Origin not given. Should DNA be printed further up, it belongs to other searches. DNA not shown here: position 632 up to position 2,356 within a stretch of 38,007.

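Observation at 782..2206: Pyrophosphatase-like pseudoenzyme domain fused to two PH-like modules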

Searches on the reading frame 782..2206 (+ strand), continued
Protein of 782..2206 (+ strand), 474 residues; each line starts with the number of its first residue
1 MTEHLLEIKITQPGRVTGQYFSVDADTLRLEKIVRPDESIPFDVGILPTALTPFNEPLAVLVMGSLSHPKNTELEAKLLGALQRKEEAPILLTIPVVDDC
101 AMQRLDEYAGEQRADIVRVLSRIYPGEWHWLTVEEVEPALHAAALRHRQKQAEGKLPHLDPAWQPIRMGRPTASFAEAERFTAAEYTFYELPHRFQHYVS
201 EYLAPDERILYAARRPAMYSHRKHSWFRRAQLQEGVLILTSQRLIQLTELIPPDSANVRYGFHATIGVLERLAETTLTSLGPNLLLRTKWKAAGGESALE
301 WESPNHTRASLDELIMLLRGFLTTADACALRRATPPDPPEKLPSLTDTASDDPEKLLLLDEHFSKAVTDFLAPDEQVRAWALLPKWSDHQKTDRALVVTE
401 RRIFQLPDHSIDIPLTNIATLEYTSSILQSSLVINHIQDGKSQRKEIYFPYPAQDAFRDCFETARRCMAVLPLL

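Call 24: fold_search(model_id=the predicted structure, library=pdb)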
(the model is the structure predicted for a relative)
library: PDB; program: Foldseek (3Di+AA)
matches with E <= 10: 790; with E <= 0.001: 126
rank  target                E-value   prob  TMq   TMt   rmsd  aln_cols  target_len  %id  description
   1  3r6e_D                2.3e-07  1.00  0.24  0.63   6.8       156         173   17  The structure of Thermococcus thioreducens' inorganic pyrophosphatase bound to sulfate (released 2012-03-28)
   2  4z71_B                2.6e-07  1.00  0.24  0.66   6.8       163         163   16  Crystal structure of inorganic pyrophosphatase from Mycobacterium tuberculosis in complex with Mg ions (released 2015-08-26)
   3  3r6e_B                4.2e-07  1.00  0.24  0.61   7.0       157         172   17  The structure of Thermococcus thioreducens' inorganic pyrophosphatase bound to sulfate (released 2012-03-28)
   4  4z73_D                6.1e-07  1.00  0.24  0.65   7.1       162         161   18  Crystal structure of inorganic pyrophosphatase from Mycobacterium tuberculosis in complex with a phosphate ion and an  (released 2015-08-26)
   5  5kde                  6.7e-07  1.00  0.24  0.66   6.9       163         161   17  Inorganic pyrophosphatase from Mycobacterium tuberculosis in complex with inhibitor 1 and inorganic pyrophosphate (released 2016-09-28)
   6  3r6e_E                8.8e-07  1.00  0.24  0.63   6.8       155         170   17  The structure of Thermococcus thioreducens' inorganic pyrophosphatase bound to sulfate (released 2012-03-28)
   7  1ude_B                1.2e-06  1.00  0.23  0.61   7.2       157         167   18  Crystal structure of the Inorganic pyrophosphatase from the hyperthermophilic archaeon Pyrococcus horikoshii OT3 (released 2004-01-20)
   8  4ecp_B                1.3e-06  1.00  0.24  0.66   7.2       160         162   19  X-ray crystal structure of Inorganic Pyrophosphate PPA from Mycobacterium leprae (released 2012-04-18)
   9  3emj_B                1.4e-06  1.00  0.23  0.61   7.5       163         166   16  2.2 A crystal structure of inorganic pyrophosphatase from rickettsia prowazekii (p21 form) (released 2008-10-07)
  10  1wcf                  1.5e-06  1.00  0.24  0.66   7.2       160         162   19  1.54 A CRYSTAL STRUCTURE OF RV3628, MYCOBACTERIUM TUBERCULOSIS INORGANIC PYROPHOSPHATASE (PPASE) AT PH7.0 (released 2006-07-12)
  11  1ude_A                1.5e-06  1.00  0.24  0.62   7.1       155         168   16  Crystal structure of the Inorganic pyrophosphatase from the hyperthermophilic archaeon Pyrococcus horikoshii OT3 (released 2004-01-20)
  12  3r5v_D                1.6e-06  1.00  0.24  0.61   7.0       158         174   16  The structure of calcium bound Thermococcus thioreducens inorganic pyrophosphatase at 298K (released 2012-03-28)
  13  3tr4_A                1.6e-06  1.00  0.23  0.60   6.9       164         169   21  Structure of an inorganic pyrophosphatase (ppa) from Coxiella burnetii (released 2011-10-19)
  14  3tr4_D                1.8e-06  1.00  0.23  0.59   7.0       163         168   21  Structure of an inorganic pyrophosphatase (ppa) from Coxiella burnetii (released 2011-10-19)
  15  1sxv                  2.0e-06  1.00  0.24  0.65   7.0       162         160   18  1.3A Crystal structure of rv3628, Mycobacterium tuberculosis inorganic pyrophosphatase (PPase) at pH5.0 (released 2005-04-12)
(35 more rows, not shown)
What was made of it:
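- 782..1231 (+): Residues 1-150: family-I PPase-fold domain without a catalytic site. Foldseek top 50 all PPases (call 24).
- On Family-I inorganic pyrophosphatase (PF00719): Foldseek top 50 all family-I PPases, prob 1.0, TM(target) 0.56-0.66 (call 24).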

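Call 25: search_protein_families(library=pfam, alignment_id=A1, max_evalue=0.01)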
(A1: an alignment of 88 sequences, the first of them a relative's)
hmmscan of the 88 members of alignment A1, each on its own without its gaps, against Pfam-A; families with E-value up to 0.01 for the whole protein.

A. member 1, P0001 (474 aa): 3 families
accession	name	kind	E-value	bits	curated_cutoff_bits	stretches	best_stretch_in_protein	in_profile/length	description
PF00719.24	Pyrophosphatase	-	0.00062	20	23.5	1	24-87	18-81/153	Inorganic pyrophosphatase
PF11605.14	Vps36_ESCRT-II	-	0.0035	17.9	24.1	0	202-246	9-49/92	Vacuolar protein sorting protein 36 Vps36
PF14470.12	bPH_3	-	0.0078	17.1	23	0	390-439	19-73/95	Bacterial PH domain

B. families by the number of members that match (of 88 scanned): 5 families
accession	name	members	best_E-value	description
PF00719.24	Pyrophosphatase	68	5.5e-15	Inorganic pyrophosphatase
PF14470.12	bPH_3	49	3.2e-06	Bacterial PH domain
PF24694.1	LNS2_PITM1-3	4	0.0027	PITM 1-3, LNS2 domain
PF11605.14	Vps36_ESCRT-II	3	0.0035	Vacuolar protein sorting protein 36 Vps36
PF17478.7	VP4_helical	1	0.0066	Rotavirus VP4 helical domain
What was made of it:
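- On Bacterial PH domain (bPH_3, PF14470): 49/88 relatives reach E<=0.01, best 3.2e-6 (call 25).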

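Call 51: search_protein_families(library=ncbifam, proteins=[window:782-2206:+], max_evalue=0.01)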
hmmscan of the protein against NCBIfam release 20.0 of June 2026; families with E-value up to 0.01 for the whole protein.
window:782-2206:+ (474 aa): 1 family
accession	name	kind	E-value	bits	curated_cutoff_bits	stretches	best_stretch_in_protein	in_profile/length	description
NF002578.0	PRK02230.1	equivalog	0.0029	17.1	246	1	8-87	10-88/185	inorganic pyrophosphatase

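Call 63: search_protein_families(library=pfam, alignment_id=A3, max_evalue=0.01)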
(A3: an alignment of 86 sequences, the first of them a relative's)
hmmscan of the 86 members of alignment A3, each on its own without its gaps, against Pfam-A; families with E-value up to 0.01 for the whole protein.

A. member 1, P0001 (474 aa): 3 families
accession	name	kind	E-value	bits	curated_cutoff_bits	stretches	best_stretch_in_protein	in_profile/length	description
PF00719.24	Pyrophosphatase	-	0.00062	20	23.5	1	24-87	18-81/153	Inorganic pyrophosphatase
PF11605.14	Vps36_ESCRT-II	-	0.0035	17.9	24.1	0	202-246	9-49/92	Vacuolar protein sorting protein 36 Vps36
PF14470.12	bPH_3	-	0.0078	17.1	23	0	390-439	19-73/95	Bacterial PH domain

B. families by the number of members that match (of 86 scanned): 4 families
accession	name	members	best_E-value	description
PF00719.24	Pyrophosphatase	66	1.4e-27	Inorganic pyrophosphatase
PF14470.12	bPH_3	9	4.6e-06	Bacterial PH domain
PF11605.14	Vps36_ESCRT-II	1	0.0035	Vacuolar protein sorting protein 36 Vps36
PF12456.14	hSac2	1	0.0043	Inositol phosphatase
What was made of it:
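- On Family-I inorganic pyrophosphatase (PF00719): 68/88 close and 66/86 distant relatives hit PF00719 (best 1.4e-27; calls 25, 63).
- On Bacterial PH domain (bPH_3, PF14470): Only 9/86 distant members do (call 63).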

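Call 78: search_protein_families(library=pfam, proteins=[L013:9449-10657:-, L023:9553-10776:-, L019:8891-10099:-, L021:9546-10817:-, L024:9668-10297:-, L014:9772-10203:+, L030:5692-6735:+], max_evalue=0.001)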
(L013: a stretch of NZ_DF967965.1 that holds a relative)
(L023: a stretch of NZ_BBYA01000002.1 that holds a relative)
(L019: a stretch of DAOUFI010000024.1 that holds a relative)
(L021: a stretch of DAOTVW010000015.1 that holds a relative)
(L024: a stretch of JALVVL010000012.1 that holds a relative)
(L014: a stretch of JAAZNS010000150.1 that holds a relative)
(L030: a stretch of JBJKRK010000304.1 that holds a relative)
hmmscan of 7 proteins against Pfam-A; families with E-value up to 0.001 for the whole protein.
L013:9449-10657:- (402 aa): 1 family
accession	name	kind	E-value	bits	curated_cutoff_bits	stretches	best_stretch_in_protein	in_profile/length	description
PF07690.21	MFS_1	-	7e-31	107.8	33.4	2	37-360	11-345/347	Major Facilitator Superfamily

L023:9553-10776:- (407 aa): 3 families
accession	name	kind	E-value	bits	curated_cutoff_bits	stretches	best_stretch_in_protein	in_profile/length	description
PF07690.21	MFS_1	-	7.4e-37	127.5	33.4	2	24-229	1-198/347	Major Facilitator Superfamily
PF00083.30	Sugar_tr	-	1.5e-10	41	22.3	1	56-203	48-191/452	Sugar (and other) transporter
PF12832.13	MFS_1_like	-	1.1e-06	28.4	25.2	0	42-120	22-103/373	MFS_1 like family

L019:8891-10099:- (402 aa): 1 family
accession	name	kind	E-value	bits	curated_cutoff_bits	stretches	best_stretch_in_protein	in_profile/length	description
PF07690.21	MFS_1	-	3.2e-28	99.1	33.4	2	37-293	11-273/347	Major Facilitator Superfamily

L021:9546-10817:- (423 aa): 4 families
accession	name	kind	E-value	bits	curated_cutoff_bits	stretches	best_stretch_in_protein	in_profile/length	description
PF07690.21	MFS_1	-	7.8e-43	147.1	33.4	2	250-418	2-173/347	Major Facilitator Superfamily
PF12832.13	MFS_1_like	-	1.4e-10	41.2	25.2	1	65-398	20-368/373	MFS_1 like family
PF00083.30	Sugar_tr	-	2e-10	40.6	22.3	1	277-418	44-192/452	Sugar (and other) transporter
PF11700.14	ATG22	-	0.00047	19.4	24.1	1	312-422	365-477/482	Vacuole effluxer Atg22 like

L024:9668-10297:- (209 aa): 0 families

L014:9772-10203:+ (143 aa): 0 families

L030:5692-6735:+ (347 aa): 0 families
